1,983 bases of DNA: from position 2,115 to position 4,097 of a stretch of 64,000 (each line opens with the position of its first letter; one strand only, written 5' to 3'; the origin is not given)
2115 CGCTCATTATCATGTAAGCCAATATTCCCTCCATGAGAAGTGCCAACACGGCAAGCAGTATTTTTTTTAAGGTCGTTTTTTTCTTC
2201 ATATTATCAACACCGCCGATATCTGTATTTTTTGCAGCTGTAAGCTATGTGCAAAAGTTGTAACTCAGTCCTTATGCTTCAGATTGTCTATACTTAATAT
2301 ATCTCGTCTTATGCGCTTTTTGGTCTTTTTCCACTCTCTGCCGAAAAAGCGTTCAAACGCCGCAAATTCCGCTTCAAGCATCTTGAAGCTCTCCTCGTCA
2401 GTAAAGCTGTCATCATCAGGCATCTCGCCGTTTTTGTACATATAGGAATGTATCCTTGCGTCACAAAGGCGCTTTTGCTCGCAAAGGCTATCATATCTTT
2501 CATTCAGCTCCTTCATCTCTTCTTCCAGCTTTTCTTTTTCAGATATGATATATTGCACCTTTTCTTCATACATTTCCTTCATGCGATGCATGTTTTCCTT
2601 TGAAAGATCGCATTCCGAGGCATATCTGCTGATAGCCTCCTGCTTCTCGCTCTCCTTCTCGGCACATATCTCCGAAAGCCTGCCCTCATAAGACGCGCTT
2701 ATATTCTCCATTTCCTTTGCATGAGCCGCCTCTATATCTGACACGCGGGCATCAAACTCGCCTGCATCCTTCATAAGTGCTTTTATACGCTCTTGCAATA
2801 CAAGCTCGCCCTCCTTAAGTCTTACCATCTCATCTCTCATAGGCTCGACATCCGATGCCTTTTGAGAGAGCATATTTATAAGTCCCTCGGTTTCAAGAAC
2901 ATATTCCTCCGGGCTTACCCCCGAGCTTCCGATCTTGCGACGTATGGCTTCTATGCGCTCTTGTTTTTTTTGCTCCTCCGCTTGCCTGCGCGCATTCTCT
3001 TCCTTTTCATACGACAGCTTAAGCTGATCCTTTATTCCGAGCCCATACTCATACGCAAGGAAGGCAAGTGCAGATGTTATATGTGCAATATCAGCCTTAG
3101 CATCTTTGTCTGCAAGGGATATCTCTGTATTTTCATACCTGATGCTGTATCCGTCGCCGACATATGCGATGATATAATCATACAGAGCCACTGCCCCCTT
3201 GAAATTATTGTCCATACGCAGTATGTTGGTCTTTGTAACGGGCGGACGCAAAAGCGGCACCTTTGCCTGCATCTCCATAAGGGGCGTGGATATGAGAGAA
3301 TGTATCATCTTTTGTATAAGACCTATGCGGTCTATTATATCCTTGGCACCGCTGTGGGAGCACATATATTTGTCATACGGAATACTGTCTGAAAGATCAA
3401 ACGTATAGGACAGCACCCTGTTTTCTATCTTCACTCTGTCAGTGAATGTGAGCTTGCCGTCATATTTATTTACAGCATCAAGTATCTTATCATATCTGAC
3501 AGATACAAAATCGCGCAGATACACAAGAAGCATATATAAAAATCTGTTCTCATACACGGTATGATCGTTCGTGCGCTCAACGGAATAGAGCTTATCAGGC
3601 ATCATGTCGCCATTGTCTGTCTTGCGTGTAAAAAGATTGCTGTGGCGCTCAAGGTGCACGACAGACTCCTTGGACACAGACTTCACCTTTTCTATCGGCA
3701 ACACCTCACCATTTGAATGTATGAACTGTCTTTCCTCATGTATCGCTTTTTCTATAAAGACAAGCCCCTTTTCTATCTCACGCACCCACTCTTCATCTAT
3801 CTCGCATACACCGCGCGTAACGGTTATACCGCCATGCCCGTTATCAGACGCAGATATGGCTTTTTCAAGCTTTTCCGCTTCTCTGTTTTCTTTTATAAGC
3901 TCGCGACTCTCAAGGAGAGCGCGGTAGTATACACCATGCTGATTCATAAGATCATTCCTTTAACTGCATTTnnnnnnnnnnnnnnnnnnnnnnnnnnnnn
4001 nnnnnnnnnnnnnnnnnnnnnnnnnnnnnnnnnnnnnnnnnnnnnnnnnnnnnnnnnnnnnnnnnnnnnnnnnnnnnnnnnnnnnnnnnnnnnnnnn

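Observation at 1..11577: Eight-gene operon built around membrane-tethered McrB-like GTPases: candidate undescribed McrBC-derived membrane system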

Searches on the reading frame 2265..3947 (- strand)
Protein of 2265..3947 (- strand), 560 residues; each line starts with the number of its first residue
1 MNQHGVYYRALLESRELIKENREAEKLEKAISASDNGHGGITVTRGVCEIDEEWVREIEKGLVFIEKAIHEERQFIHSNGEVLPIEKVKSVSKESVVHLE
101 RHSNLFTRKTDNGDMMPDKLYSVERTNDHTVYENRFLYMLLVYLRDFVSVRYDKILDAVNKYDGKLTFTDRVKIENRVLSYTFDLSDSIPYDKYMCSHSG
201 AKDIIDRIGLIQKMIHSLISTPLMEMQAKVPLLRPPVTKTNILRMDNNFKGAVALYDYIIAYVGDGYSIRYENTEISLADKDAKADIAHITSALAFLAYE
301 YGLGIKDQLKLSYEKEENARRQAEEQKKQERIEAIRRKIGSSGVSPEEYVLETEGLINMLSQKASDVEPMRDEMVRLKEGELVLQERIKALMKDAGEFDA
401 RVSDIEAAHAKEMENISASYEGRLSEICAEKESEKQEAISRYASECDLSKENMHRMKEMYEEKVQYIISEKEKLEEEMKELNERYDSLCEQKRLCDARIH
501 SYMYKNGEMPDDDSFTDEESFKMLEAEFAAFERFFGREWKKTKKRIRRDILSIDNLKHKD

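Call 4: search_protein_families(library=pfam, proteins=[window:2265-3947:-], max_evalue=1)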
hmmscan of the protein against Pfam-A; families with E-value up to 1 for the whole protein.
window:2265-3947:- (560 aa): 3 families
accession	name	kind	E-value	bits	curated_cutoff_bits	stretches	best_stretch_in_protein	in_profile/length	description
PF09823.15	DUF2357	-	5.6e-06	26.2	23.3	1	57-161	91-192/251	Domain of unknown function (DUF2357)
PF22470.1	Histone_HNS_N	-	0.00014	22.1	24.5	1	315-348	41-74/79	H-NS histone-like proteins, N-terminal domain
PF10158.14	LOH1CR12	-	0.6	10.6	24.7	0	454-503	34-83/131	Tumour suppressor protein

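Call 10: search_protein_families(library=padloc, proteins=[window:2265-3947:-], max_evalue=0.1)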
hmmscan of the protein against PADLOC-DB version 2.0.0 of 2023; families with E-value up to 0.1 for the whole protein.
window:2265-3947:- (560 aa): 0 families

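Call 11: search_protein_families(library=ncbifam, proteins=[window:2265-3947:-], max_evalue=0.1)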
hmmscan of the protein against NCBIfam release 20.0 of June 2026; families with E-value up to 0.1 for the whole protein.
window:2265-3947:- (560 aa): 1 family
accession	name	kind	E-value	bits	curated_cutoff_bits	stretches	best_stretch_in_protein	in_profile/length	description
TIGR02169.1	SMC_prok_A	equivalog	0.0051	14.5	729.4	1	314-508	722-908/1165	chromosome segregation protein SMC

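Call 13: find_encoding_contigs(protein=window:2265-3947:-, flank=10000, max_places=10)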
Protein window:2265-3947:- (560 aa): 2 contigs read that carry it; 1 place shown.
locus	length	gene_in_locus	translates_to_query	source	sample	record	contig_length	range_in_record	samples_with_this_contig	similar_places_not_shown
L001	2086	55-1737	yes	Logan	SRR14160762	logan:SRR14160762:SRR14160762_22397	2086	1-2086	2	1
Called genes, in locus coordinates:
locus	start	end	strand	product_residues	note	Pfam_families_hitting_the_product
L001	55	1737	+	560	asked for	PF09823:DUF2357 (weak)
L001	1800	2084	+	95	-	?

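Call 14: find_homologous_proteins(query=window:2265-3947:-, max_evalue=0.001)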
Query window:2265-3947:- (560 aa): 1492 proteins with E <= 0.001 among 8000 candidates; the best 120 are listed.
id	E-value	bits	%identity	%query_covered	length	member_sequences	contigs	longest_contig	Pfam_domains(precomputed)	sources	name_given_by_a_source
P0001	0.0e+0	1209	99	100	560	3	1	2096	PF09823.16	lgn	-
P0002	8.7e-165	568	49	99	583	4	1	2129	-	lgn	-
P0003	4.5e-164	566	50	100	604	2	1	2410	-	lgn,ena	-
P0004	2.5e-163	563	49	99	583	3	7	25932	-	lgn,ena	-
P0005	4.9e-163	562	49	100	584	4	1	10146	-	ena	-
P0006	5.7e-162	559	51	99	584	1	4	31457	-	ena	-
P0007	6.3e-161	555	50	99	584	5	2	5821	-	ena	-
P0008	9.0e-160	551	50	99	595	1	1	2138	-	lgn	-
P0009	2.0e-159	550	49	99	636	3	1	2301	-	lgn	-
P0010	3.0e-158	546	50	99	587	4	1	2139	-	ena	-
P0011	9.3e-155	535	49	99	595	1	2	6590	-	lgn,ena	-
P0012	1.2e-146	508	47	100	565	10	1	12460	PF09823.16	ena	-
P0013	3.9e-146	506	46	100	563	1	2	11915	-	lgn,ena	-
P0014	9.3e-146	505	46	100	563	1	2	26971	-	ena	-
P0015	1.6e-145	504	44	99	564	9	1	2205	-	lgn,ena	-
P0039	1.2e-141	491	46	100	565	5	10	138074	-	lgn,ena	-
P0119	1.8e-137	478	44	100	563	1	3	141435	-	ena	-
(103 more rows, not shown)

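Call 16: find_encoding_contigs(protein=P0039, flank=10000, max_places=3)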
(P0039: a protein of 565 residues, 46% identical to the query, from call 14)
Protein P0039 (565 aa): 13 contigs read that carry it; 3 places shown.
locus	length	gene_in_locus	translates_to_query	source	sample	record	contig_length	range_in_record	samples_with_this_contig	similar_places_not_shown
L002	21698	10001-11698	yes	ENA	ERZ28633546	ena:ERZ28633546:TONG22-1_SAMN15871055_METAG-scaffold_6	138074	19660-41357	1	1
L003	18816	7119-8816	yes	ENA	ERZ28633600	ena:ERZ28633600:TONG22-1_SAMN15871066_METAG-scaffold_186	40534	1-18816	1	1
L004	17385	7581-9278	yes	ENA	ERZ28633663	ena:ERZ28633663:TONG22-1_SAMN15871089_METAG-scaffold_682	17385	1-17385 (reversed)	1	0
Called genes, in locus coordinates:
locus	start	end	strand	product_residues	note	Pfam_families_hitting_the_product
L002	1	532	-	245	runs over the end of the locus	PF01177:Asp_Glu_race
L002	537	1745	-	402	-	-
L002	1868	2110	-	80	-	PF12797:Fer4_2 (weak), PF13237:Fer4_10, PF00037:Fer4, PF12837:Fer4_6 (weak), PF14697:Fer4_21, PF12838:Fer4_7, PF13187:Fer4_9, PF13484:Fer4_16 (weak), +6 more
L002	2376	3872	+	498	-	-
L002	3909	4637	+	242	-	-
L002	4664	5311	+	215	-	-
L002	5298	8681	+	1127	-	PF01915:Glyco_hydro_3_C, PF14310:Fn3-like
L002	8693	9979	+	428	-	PF07728:AAA_5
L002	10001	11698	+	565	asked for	-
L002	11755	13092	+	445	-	PF07728:AAA_5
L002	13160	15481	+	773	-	-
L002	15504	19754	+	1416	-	PF01841:Transglut_core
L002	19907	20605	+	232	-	PF05857:TraX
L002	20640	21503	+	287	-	PF10418:DHODB_Fe-S_bind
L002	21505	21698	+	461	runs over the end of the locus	PF14691:Fer4_20, PF01262:AlaDh_PNT_C (faint), PF01946:Thi4 (weak), PF01266:DAO (weak), PF01494:FAD_binding_3 (faint), PF07992:Pyr_redox_2, PF13450:NAD_binding_8 (weak), PF00070:Pyr_redox, +4 more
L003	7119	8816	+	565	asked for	-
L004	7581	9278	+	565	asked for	-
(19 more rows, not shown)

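Call 17: find_encoding_contigs(protein=P0119, flank=10000, max_places=3)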
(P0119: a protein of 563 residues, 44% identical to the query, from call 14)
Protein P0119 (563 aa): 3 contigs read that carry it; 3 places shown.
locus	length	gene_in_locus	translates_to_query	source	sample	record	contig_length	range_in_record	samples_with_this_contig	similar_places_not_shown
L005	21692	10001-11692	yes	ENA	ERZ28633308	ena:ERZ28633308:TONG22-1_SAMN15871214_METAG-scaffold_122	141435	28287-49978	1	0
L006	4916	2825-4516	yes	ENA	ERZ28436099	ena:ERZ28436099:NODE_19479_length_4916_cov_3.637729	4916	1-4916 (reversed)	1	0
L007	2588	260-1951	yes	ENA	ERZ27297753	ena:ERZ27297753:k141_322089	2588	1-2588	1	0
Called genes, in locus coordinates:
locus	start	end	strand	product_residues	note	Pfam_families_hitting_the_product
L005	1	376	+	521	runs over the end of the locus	PF12072:RNase_Y_N, PF00013:KH_1, PF08668:HDOD (weak), PF01966:HD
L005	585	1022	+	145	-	PF00075:RNase_H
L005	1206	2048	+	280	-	PF12541:DUF3737, PF13229:Beta_helix (faint)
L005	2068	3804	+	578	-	-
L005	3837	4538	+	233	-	-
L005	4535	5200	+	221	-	-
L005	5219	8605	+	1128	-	PF01915:Glyco_hydro_3_C, PF14310:Fn3-like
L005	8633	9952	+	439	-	PF07728:AAA_5 (weak)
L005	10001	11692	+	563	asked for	-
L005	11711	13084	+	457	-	PF07728:AAA_5 (weak)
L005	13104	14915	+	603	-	PF01841:Transglut_core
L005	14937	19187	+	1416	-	-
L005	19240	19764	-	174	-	PF00583:Acetyltransf_1, PF13508:Acetyltransf_7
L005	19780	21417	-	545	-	PF00488:MutS_V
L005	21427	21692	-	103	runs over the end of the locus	PF06961:DUF1294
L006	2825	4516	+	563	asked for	-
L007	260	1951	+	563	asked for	-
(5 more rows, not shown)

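Call 25: list_cluster_members(proteins=[window:2265-3947:-, window:3972-5276:-, window:5308-8610:-, window:9979-11475:-, window:11826-13925:+, window:46135-48564:-, window:44132-46078:-, window:21688-23871:+])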
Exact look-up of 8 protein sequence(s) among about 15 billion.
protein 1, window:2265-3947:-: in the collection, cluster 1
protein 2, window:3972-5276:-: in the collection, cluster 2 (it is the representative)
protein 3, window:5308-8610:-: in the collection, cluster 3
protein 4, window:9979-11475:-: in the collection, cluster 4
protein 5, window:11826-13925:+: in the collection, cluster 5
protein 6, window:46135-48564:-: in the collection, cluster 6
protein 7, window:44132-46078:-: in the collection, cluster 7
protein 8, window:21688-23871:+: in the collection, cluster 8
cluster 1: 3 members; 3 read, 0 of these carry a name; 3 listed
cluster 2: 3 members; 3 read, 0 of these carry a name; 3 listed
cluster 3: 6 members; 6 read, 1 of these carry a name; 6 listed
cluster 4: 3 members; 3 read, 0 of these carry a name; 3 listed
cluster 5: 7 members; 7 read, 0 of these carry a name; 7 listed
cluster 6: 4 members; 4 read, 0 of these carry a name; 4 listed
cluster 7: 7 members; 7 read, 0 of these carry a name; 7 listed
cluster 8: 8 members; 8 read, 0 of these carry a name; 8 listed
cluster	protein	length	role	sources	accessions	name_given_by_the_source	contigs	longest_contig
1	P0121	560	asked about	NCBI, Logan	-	-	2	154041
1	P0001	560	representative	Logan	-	-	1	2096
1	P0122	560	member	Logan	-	-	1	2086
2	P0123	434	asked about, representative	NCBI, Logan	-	-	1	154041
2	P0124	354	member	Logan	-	-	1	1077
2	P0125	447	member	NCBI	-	-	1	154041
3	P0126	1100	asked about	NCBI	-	-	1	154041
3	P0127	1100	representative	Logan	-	-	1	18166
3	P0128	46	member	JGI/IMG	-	hypothetical protein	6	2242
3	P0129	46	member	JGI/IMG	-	-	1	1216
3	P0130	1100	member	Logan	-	-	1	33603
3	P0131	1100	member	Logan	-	-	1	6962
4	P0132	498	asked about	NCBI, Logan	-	-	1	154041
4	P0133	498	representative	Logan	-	-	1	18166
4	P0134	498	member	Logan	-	-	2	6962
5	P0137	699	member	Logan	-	-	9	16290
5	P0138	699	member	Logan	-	-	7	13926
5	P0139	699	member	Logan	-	-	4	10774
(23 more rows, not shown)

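Call 36: find_related_loci(query=A1, collection=genome_contigs, flank=10000)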
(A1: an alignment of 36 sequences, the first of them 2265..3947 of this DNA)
Query A1 (560 aa) in genome_contigs; peptide patterns used: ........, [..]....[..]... (x = any residue, [..] = any of these).
435 stretches matched a pattern; 276 encode a relative of the query (tblastn E <= 1e-3); the best 80 are kept; 80 distinct loci.
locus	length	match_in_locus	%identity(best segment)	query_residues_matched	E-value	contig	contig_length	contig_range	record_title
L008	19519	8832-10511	46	1-560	5e-154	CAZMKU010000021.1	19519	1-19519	MAG TPA_asm: uncultured Clostridium sp. isolate SRP315200_co1_163 genome assembly, contig: NODE_5163_length_19519_cov_11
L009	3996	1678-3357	44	1-560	2e-152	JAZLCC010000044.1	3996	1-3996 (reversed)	MAG: Eubacteriales bacterium isolate T1900045054_TC20190047.MAGScoT_cleanbin_000018 SGB_4538_k141_4123694, whole genome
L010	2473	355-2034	46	1-560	3e-157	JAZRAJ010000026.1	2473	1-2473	MAG: Eubacteriales bacterium isolate T1900045142_TC20190136.MAGScoT_cleanbin_000014 SGB_4925_k141_1517668, whole genome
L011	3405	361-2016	45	1-552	2e-152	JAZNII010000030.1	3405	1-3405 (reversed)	MAG: Eubacteriales bacterium isolate T1900044687_TS20190153.MAGScoT_cleanbin_000012 SGB_1727_k141_1844447, whole genome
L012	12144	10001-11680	45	1-560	9e-147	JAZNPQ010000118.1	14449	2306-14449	MAG: Eubacteriales bacterium isolate T1900044833_TS20190299.MAGScoT_cleanbin_000036 SGB_2904_k141_1273841, whole genome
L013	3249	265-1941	44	1-559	5e-152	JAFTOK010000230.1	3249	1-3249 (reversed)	MAG: Clostridia bacterium isolate RGIG4003 Roe_deer_Cecum-5__c542921, whole genome shotgun sequence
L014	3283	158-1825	45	1-556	5e-151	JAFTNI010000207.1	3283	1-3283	MAG: Clostridia bacterium isolate RGIG3975 Roe_deer_Cecum-4__c400997, whole genome shotgun sequence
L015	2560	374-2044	44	1-557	7e-154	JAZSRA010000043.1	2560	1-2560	MAG: Eubacteriales bacterium isolate T1900044540_TS20190006.MAGScoT_cleanbin_000027 SGB_58_k141_1066849, whole genome sh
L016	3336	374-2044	45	1-557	6e-151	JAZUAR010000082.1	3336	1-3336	MAG: Candidatus Avispirillum sp. isolate T1900045319_YK20190008.MAGScoT_cleanbin_000034 SGB_6339_k141_1106039, whole gen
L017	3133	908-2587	44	1-559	3e-151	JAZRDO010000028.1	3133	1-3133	MAG: Eubacteriales bacterium isolate T1900045506_YK20190200.MAGScoT_cleanbin_000014 SGB_7531_k141_2547307, whole genome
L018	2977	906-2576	45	1-557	8e-150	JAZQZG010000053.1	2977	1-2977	MAG: Eubacteriales bacterium isolate T1900045157_TC20190151.MAGScoT_cleanbin_000039 SGB_4991_k141_2908212, whole genome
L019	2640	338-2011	43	1-557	1e-150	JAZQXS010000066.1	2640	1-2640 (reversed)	MAG: Eubacteriales bacterium isolate T1900045161_TC20190155.MAGScoT_cleanbin_000056 SGB_5073_k141_700486, whole genome s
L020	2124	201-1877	45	1-559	2e-151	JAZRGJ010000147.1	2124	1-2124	MAG: Eubacteriales bacterium isolate T1900045490_YK20190184.MAGScoT_cleanbin_000034 SGB_7380_k141_2248389, whole genome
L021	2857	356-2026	42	1-557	3e-147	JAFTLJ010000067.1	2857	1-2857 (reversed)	MAG: Clostridia bacterium isolate RGIG3924 Roe_deer_Cecum-3__c420206, whole genome shotgun sequence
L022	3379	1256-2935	41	1-560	1e-140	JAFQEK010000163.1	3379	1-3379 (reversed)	MAG: Clostridia bacterium isolate RGIG1744 Goat_Cecum-3__c925916, whole genome shotgun sequence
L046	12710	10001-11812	39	1-552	5e-122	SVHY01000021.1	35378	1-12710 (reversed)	MAG: Clostridiales bacterium isolate SIG396 NODE_25717_length_35378_cov_2.048992, whole genome shotgun sequence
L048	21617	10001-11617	40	6-558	1e-120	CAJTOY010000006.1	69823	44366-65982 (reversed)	MAG TPA_asm: uncultured Christensenella sp. isolate MGBC106726 genome assembly, contig: MGBC106726.6, whole genome shotg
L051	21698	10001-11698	38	5-558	9e-119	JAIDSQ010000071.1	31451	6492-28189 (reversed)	MAG: Clostridia bacterium isolate SC0364_comb_12 SC0364_comb_12_contig_71, whole genome shotgun sequence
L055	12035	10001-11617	38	1-559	5e-116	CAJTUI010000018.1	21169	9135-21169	MAG TPA_asm: uncultured Christensenella sp. isolate MGBC115043 genome assembly, contig: MGBC115043.18, whole genome shot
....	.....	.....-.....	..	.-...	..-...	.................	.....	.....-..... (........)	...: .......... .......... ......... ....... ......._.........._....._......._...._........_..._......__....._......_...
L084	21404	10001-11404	39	8-486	4e-103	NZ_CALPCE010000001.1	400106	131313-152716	Anaerocaecibacter muris strain CLA-AA-M11 NODE_1_length_400106_cov_444.264081, whole genome shotgun sequence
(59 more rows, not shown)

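Call 41: search_protein_families(library=pfam, proteins=[L002:13160-15481:+, L002:15504-19754:+, L005:13104-14915:+, L005:14937-19187:+, L002:2376-3872:+, L005:2068-3804:+, L002:3909-4637:+, L002:4664-5311:+], max_evalue=0.01)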
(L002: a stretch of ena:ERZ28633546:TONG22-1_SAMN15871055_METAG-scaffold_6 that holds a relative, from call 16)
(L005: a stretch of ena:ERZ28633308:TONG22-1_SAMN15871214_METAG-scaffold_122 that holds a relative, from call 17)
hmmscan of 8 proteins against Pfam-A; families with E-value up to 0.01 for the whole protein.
L002:13160-15481:+ (773 aa): 2 families
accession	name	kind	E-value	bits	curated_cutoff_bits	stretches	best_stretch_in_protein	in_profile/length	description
PF01841.26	Transglut_core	-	3.2e-20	72.8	23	1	391-493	14-107/108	Transglutaminase-like superfamily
PF17998.7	AgI_II_C2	-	0.00046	21.1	27.1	0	652-698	59-99/148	Cell surface antigen I/II C2 terminal domain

L002:15504-19754:+ (1416 aa): 3 families
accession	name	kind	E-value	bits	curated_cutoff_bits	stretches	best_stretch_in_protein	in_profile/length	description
PF01841.26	Transglut_core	-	1.2e-19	71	23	1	1014-1111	18-107/108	Transglutaminase-like superfamily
PF17998.7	AgI_II_C2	-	0.0013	19.6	27.1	0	157-211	47-100/148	Cell surface antigen I/II C2 terminal domain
PF05979.17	DUF896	-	0.0046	17.2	24.2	0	169-188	41-60/64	Bacterial protein of unknown function (DUF896)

L005:13104-14915:+ (603 aa): 1 family
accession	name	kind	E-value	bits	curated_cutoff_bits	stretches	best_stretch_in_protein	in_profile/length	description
PF01841.26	Transglut_core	-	2.9e-20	73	23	1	239-335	19-106/108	Transglutaminase-like superfamily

L005:14937-19187:+ (1416 aa): 3 families
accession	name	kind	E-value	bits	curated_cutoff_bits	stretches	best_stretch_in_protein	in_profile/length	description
PF18657.6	YDG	-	8.1e-09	36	25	1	823-902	1-81/85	YDG domain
PF17998.7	AgI_II_C2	-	4.6e-05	24.3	27.1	0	1384-1412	63-91/148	Cell surface antigen I/II C2 terminal domain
PF05979.17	DUF896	-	0.00045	20.5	24.2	0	1378-1397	41-60/64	Bacterial protein of unknown function (DUF896)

L002:2376-3872:+ (498 aa): 1 family
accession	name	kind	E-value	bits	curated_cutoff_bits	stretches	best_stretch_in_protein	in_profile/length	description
PF02674.22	Colicin_V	-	0.0027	18.1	29.3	0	13-106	4-79/144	Colicin V production protein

L005:2068-3804:+ (578 aa): 0 families

L002:3909-4637:+ (242 aa): 0 families

L002:4664-5311:+ (215 aa): 0 families

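Call 46: predict_structure(alignment_id=A1)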
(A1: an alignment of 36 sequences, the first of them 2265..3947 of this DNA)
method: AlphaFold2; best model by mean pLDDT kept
length: 560 residues; sequences in the alignment: 36
mean_pLDDT: 75.8   pTM: 0.42
mean pLDDT of the five models: 75.8, 74.2, 73.0, 69.5, 68.8
residues with pLDDT >= 90: 134; 70-90: 269; 50-70: 80; < 50: 77
segments of 3 or more residues with pLDDT < 50: 74-96, 102-127, 231-240, 341-351
pLDDT, mean of each block of 10 residues (from residue 1): 67 80 84 72 83 92 87 42 33 46 43 40 42 79 90 88 84 83 85 81 91 91 69 47 67 86 86 78 83 86 86 84 78 59 46 58 72 88 92 92 92 92 92 92 91 92 93 93 88 80 76 64 72 72 64 53
secondary structure, 60 per line:
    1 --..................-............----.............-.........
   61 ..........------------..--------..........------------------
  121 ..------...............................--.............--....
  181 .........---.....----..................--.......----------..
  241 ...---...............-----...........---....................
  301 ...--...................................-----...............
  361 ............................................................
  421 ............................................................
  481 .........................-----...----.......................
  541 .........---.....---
elements in order: H3-20 H22-33 E38-50 H52-70 H93-102 H129-159 E162-174 E177-189 H193-197 H202-219 H222-228 H239-243 H247-261 E267-277 H281-303 H306-340 H346-505 H518-549 H553-557
